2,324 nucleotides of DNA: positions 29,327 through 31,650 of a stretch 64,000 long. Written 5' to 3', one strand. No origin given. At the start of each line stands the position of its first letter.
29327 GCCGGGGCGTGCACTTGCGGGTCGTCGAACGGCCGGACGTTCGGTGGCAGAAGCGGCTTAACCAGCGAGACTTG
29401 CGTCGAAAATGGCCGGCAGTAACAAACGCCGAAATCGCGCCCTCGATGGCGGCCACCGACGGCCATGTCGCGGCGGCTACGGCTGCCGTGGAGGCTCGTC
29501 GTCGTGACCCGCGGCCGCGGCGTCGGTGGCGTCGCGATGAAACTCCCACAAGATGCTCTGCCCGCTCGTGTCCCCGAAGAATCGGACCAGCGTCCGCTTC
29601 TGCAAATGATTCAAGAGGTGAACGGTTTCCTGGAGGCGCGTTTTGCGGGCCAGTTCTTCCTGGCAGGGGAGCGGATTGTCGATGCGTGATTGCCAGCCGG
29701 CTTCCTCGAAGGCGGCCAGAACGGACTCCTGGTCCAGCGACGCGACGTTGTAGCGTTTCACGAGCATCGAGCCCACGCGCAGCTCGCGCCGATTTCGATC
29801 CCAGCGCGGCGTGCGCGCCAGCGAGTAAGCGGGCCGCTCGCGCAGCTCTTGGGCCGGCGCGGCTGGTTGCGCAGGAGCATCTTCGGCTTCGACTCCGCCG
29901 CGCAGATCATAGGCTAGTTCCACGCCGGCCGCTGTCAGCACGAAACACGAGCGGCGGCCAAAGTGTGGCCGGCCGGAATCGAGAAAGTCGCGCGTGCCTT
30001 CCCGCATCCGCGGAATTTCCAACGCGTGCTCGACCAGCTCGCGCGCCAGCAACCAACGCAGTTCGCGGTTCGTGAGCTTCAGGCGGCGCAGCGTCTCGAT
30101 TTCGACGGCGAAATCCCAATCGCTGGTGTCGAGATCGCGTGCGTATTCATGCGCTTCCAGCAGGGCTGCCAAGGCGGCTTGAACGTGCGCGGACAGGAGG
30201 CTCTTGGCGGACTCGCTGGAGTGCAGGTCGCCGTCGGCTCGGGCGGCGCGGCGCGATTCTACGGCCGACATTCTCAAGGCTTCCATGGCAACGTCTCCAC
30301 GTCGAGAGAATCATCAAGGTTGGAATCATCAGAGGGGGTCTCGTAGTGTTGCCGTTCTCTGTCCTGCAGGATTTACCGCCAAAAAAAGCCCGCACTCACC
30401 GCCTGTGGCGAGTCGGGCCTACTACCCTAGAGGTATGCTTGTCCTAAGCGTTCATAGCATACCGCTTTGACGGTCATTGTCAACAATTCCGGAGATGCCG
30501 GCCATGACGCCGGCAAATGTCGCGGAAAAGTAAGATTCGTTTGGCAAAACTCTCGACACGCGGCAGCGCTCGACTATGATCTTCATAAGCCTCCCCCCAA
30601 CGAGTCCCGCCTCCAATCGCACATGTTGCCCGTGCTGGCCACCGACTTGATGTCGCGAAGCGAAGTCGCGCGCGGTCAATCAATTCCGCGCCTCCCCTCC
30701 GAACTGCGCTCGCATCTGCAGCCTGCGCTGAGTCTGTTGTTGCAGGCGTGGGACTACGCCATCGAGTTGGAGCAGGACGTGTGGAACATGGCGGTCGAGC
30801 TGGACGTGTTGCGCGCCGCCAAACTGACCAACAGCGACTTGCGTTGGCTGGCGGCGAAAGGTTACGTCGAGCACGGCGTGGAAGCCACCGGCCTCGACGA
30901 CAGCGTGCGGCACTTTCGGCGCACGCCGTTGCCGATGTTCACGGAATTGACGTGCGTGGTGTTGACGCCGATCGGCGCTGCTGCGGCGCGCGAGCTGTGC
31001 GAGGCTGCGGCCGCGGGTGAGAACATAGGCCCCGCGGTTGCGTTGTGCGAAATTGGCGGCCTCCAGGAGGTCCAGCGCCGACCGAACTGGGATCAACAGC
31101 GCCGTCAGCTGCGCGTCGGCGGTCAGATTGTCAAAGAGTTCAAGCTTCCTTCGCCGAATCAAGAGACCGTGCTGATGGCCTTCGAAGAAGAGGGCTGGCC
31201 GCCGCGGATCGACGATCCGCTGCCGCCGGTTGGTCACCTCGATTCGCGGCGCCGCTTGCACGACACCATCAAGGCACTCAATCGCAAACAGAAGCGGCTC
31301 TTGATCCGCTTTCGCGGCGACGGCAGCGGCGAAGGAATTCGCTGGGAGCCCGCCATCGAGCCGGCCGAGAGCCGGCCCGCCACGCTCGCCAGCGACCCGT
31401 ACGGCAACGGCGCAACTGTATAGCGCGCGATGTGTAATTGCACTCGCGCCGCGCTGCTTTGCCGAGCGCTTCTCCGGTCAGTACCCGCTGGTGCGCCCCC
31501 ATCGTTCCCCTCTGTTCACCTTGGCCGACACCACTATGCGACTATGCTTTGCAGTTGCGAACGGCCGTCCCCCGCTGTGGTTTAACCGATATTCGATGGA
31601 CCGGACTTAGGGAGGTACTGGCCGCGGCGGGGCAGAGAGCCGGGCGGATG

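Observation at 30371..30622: Minus-strand intrinsic terminator and a structured AT-richer segment inside the divergent intergenic region: candidate sRNA or attenuator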

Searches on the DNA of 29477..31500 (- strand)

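Call 4: search_rna_families(source=window, start=29500, end=31500, threshold=evalue, max_evalue=10, show_alignments=3)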
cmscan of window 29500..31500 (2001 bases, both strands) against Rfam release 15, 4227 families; matches with E-value up to 10: 2.
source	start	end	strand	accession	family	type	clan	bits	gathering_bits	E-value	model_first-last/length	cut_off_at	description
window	30928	31060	+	RF00312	snoZ206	Gene; snRNA; snoRNA; CD-box;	-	16.4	50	9.9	1-129/129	no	Small nucleolar RNA Z206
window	29842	29932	-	RF02571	Mcr7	Gene; sRNA;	-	11.1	380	8.1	43-191/351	no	mcr7 sRNA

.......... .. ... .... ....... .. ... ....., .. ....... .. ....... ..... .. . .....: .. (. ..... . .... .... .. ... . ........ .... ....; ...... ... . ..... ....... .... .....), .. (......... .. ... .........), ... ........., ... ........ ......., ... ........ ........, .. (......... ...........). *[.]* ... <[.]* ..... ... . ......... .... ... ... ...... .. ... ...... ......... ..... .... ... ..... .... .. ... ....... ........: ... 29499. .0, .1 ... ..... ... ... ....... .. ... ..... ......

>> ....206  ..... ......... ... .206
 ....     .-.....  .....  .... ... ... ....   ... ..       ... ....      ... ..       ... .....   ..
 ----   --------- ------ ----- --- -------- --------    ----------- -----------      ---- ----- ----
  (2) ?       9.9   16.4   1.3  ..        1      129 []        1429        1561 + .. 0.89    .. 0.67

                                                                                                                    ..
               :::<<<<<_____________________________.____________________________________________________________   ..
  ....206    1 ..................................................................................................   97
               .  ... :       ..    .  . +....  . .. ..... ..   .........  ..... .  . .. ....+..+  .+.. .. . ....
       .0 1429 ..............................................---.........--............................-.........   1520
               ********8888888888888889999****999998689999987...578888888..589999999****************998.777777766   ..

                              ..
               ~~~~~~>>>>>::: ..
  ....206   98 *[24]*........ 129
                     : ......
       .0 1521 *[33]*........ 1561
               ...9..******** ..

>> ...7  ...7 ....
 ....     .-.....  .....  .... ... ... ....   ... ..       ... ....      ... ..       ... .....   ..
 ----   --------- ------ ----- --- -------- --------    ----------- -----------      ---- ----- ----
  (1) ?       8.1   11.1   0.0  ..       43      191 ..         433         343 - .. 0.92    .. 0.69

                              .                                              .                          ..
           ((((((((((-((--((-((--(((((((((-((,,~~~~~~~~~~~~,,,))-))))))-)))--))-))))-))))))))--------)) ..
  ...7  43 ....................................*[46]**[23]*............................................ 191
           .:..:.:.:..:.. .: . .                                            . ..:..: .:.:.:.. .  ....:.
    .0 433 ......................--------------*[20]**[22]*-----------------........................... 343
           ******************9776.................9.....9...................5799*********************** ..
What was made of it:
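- On Riboswitch or any Rfam family: No match in 30371-30622 at E <= 10 (call 4).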

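Call 26: build_rna_model(alignment_id=A3, structure=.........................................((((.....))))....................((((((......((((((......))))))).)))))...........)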
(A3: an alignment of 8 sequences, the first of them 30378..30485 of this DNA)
Model R1 built from alignment A3 (8 sequences, 122 columns); structure: as given.
model positions 109; base pairs 16; branch points 1; effective number of sequences 2.73; information 0.59 bits per position. Calibrated on 0.2 Mb of random sequence (short: E-values are rough).
structure used (alignment columns):
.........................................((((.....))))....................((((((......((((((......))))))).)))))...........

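Call 27: search_with_rna_model(model_id=R1, sources=[window, L001, L002, L003, L004, L005, L006, L007, L008, L009, L010, L011, L012, L013, L014, L015, L016, L017, L018, L019, L020, L021, L022, L023, L024, L025, L026, L027, L028, L029, L030, L031, L032, L033, L034, L035, L036, L037, L038, L039, L040, L041, L042, L043, L044, L045, L046, L047, L048, L049, L050, L051, L052, L053, L054, L055, L056, L057, L058, L059, L060, L061, L062, L063, L064, L065, L066, L067, L068, L069, L070, L071, L072, L073, L074, L075, L076, L077, L078, L079, L080], max_evalue=1, make_alignment=true)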
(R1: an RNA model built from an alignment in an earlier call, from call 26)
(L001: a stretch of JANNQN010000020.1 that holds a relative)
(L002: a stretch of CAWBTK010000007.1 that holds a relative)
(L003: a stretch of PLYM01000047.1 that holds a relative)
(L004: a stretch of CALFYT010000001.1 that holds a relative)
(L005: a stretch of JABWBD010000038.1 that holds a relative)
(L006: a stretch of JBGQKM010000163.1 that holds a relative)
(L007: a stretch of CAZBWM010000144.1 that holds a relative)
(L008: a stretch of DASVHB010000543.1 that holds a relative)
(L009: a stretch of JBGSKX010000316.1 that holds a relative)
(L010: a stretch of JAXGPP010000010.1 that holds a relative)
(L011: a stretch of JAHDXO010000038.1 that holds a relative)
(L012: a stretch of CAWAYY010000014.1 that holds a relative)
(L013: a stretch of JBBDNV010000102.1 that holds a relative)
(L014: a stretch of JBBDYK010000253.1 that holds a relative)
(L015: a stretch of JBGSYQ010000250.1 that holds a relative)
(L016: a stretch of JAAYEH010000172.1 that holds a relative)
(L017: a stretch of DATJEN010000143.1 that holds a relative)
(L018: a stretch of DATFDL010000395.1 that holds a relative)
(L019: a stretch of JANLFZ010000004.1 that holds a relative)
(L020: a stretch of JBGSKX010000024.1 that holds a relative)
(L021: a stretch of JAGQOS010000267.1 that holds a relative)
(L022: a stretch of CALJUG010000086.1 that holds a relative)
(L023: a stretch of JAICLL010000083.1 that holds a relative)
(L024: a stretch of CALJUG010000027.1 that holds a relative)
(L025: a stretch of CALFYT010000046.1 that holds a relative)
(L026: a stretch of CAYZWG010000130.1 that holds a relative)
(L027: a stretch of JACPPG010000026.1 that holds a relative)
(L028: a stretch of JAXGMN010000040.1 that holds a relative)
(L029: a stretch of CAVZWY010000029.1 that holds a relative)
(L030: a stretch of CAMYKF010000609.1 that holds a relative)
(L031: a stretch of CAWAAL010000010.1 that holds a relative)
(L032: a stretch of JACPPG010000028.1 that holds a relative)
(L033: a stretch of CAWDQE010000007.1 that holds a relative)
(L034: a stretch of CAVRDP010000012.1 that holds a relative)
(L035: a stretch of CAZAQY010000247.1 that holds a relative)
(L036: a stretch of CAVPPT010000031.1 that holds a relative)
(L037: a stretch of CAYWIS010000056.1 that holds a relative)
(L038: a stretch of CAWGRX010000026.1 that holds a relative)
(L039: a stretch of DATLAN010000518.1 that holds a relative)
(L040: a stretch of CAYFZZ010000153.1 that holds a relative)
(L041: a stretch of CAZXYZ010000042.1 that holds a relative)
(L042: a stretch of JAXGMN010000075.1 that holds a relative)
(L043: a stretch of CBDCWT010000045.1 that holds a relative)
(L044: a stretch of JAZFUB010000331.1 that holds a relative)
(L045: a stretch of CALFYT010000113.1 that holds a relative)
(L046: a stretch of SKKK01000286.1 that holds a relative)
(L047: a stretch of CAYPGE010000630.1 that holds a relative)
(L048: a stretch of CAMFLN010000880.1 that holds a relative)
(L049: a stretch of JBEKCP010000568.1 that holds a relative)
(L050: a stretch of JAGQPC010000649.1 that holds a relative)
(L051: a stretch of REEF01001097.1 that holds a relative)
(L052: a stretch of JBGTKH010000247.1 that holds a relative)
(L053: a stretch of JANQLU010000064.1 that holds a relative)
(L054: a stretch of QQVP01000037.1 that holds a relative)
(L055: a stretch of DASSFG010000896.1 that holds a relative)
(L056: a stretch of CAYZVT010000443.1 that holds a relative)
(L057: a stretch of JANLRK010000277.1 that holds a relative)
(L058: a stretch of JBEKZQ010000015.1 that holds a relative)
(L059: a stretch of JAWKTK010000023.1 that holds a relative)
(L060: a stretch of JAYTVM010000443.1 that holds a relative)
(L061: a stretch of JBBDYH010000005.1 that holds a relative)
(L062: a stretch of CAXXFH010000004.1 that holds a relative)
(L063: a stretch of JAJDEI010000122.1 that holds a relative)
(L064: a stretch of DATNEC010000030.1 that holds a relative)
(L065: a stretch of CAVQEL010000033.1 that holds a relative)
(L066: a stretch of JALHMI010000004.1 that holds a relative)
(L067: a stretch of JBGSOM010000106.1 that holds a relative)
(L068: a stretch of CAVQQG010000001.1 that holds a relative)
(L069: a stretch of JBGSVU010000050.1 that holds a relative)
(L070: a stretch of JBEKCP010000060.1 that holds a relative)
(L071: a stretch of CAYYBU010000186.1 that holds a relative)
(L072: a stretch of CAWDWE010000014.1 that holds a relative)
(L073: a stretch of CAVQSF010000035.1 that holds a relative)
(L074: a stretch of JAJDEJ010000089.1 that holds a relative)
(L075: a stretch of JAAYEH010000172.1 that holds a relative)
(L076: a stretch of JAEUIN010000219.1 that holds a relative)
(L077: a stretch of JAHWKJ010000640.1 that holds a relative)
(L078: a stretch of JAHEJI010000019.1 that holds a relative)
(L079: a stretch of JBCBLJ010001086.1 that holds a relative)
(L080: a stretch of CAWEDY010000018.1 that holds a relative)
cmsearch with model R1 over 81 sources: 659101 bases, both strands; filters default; matches with E-value up to 1: 15.
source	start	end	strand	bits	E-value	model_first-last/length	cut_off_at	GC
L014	3689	3797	-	114.7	6.2e-23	1-109/109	no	0.54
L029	3673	3781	+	110.7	4.8e-22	1-109/109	no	0.53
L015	3687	3794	-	106.6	4.1e-21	1-109/109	no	0.56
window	30378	30485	-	100.9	8e-20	1-109/109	no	0.54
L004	3806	3913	+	98.4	2.9e-19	1-109/109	no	0.54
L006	3818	3927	+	91.1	1.3e-17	1-109/109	no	0.55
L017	3648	3761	-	76.9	2.1e-14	1-109/109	no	0.51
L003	3698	3811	+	68.9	1.4e-12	1-109/109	no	0.56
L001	3832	3947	+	44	5.7e-07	1-109/109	no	0.57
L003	5908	6023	+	40.7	3.2e-06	1-109/109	no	0.52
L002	3831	3946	+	39.8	5e-06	1-109/109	no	0.58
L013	3809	3917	+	23.5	0.024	1-109/109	no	0.52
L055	3682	3823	+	17.4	0.57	1-109/109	no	0.56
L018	3165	3278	+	17.1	0.67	1-109/109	no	0.54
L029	3741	3778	-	17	0.73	62-99/109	no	0.58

Alignment A4: 15 matches aligned to the model, 178 columns, each read 5' to 3' on its own strand. Consensus structure (alignment columns), stored with it:
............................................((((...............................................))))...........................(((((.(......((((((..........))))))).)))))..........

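Call 32: search_with_rna_model(model_id=R1, sources=[L081, L082, L083, L084, L085, L086, L087, L088, L089, L090, L091, L092, L093, L094, L095, L096, L097, L098, L099, L100, L101, L102, L103, L104, L105, L106, L107, L108, L109, L110, L111, L112, L113, L114, L115, L116, L117, L118, L119, L120, L121, L122, L123, L124, L125, L126, L127, L128, L129, L130, L131, L132, L133, L134, L135, L136, L137, L138, L139, L140, L141, L142, L143, L144, L145, L146, L147, L148, L149, L150, L151, L152, L153, L154, L155, L156, L157, L158, L159, L160], max_evalue=1, make_alignment=false)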
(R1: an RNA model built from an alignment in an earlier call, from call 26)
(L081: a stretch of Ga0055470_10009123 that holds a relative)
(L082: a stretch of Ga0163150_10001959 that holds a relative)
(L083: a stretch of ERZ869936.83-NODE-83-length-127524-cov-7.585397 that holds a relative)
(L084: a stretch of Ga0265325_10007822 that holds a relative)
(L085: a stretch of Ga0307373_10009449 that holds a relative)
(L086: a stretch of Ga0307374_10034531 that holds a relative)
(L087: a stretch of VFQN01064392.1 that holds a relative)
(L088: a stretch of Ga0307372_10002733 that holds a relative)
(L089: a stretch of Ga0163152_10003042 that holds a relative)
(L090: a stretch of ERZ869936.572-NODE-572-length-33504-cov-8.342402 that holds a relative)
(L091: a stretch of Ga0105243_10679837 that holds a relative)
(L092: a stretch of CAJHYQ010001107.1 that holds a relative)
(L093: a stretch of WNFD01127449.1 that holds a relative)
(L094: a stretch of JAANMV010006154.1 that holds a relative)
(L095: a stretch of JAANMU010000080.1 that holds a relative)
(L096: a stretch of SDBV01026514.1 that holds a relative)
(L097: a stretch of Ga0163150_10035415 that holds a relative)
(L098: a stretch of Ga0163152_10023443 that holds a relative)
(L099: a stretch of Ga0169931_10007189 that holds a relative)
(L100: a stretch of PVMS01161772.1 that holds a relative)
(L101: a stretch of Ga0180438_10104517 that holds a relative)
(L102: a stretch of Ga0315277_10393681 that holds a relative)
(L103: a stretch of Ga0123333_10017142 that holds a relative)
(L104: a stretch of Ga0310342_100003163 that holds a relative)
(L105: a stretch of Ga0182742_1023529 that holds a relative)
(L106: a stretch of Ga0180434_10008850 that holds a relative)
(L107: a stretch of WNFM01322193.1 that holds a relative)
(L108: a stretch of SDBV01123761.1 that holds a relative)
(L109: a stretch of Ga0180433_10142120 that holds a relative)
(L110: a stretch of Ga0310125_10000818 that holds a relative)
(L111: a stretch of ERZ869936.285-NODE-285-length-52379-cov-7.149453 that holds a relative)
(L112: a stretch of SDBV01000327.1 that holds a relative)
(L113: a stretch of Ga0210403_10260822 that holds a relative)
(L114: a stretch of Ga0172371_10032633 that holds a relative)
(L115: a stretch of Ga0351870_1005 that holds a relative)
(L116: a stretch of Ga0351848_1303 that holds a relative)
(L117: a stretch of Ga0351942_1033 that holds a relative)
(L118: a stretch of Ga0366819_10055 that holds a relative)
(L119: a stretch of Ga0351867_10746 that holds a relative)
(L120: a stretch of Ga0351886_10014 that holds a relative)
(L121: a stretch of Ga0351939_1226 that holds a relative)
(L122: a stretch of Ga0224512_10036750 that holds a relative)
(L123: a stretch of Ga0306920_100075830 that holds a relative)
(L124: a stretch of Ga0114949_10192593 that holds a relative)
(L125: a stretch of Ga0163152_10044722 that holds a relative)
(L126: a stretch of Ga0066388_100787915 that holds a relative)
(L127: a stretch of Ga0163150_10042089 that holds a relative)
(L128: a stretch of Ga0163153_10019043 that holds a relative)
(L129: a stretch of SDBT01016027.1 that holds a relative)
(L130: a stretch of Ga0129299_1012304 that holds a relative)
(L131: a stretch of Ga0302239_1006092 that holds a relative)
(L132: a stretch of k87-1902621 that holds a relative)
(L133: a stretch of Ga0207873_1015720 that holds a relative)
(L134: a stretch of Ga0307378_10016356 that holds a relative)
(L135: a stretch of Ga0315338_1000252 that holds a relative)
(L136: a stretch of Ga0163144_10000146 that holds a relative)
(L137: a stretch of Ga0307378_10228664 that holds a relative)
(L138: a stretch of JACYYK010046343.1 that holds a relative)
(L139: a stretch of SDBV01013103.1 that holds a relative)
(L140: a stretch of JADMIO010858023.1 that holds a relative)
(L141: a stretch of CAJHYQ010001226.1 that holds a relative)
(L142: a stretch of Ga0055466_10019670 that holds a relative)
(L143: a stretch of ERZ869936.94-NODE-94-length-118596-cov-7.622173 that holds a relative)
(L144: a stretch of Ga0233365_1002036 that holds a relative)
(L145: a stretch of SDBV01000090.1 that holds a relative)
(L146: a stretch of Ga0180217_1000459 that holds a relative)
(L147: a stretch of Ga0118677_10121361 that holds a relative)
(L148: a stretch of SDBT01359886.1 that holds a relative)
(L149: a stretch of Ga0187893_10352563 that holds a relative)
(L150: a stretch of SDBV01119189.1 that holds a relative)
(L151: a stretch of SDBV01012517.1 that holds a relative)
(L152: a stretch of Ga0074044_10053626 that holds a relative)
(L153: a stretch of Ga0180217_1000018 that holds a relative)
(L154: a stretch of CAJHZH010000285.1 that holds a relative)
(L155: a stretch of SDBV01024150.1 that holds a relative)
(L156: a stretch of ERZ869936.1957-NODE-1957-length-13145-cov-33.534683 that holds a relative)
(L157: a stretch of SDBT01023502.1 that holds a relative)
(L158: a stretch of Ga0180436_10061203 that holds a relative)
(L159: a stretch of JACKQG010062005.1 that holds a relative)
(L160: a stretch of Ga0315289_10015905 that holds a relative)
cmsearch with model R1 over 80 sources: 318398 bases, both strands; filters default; matches with E-value up to 1: 5.
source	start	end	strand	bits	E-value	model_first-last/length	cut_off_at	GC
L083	2306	2413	+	98.4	1.4e-19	1-109/109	no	0.54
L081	498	604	+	85.1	1.4e-16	1-109/109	no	0.56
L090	2283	2386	+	52.9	2.7e-09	1-109/109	no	0.57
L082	2325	2435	+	46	9.7e-08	1-109/109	no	0.53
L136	2114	2219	-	40.7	1.5e-06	1-109/109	no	0.55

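Call 38: search_with_rna_model(model_id=R1, sources=[window, L001, L002, L003, L004, L006, L008, L013, L014, L015, L017, L018, L023, L029, L055, L081, L082, L090, L136], max_evalue=10, make_alignment=true)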
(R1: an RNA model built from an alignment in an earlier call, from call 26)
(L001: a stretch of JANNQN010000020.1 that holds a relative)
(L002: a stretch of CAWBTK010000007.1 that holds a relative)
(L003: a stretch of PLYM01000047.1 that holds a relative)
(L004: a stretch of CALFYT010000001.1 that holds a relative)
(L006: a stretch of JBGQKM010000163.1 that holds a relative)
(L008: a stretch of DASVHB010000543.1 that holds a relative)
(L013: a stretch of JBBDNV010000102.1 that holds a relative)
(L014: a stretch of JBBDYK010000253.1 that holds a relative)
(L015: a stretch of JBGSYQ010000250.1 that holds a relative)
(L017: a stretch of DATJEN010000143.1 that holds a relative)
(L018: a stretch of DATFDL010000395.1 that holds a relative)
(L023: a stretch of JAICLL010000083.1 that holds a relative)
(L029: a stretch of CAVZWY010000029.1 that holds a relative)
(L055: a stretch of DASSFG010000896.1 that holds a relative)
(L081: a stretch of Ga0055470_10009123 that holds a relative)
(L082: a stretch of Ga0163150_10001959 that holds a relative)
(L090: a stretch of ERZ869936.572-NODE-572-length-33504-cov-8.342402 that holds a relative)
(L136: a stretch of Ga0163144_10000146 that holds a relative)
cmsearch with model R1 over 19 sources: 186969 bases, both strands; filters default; matches with E-value up to 10: 21.
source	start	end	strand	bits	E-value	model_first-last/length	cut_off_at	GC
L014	3689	3797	-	114.7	1.8e-23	1-109/109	no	0.54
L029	3673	3781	+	110.7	1.4e-22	1-109/109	no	0.53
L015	3687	3794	-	106.6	1.2e-21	1-109/109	no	0.56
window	30378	30485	-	100.9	2.3e-20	1-109/109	no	0.54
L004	3806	3913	+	98.4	8.2e-20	1-109/109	no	0.54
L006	3818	3927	+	91.1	3.7e-18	1-109/109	no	0.55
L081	498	604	+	85.1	8.4e-17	1-109/109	no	0.56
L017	3648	3761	-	76.9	5.9e-15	1-109/109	no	0.51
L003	3698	3811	+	68.9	3.9e-13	1-109/109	no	0.56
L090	2283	2386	+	52.9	1.6e-09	1-109/109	no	0.57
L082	2325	2435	+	46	5.7e-08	1-109/109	no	0.53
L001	3832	3947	+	44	1.6e-07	1-109/109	no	0.57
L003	5908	6023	+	40.7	9e-07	1-109/109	no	0.52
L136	2114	2219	-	40.7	9.1e-07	1-109/109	no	0.55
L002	3831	3946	+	39.8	1.4e-06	1-109/109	no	0.58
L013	3809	3917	+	23.5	0.0068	1-109/109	no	0.52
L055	3682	3823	+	17.4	0.16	1-109/109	no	0.56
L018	3165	3278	+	17.1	0.19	1-109/109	no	0.54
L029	3741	3778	-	17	0.21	62-99/109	no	0.58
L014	3617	3739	+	13.7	1.1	1-109/109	no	0.59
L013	852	967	-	11.9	2.8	1-109/109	no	0.47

Alignment A5: 21 matches aligned to the model, 206 columns, each read 5' to 3' on its own strand. Consensus structure (alignment columns), stored with it:
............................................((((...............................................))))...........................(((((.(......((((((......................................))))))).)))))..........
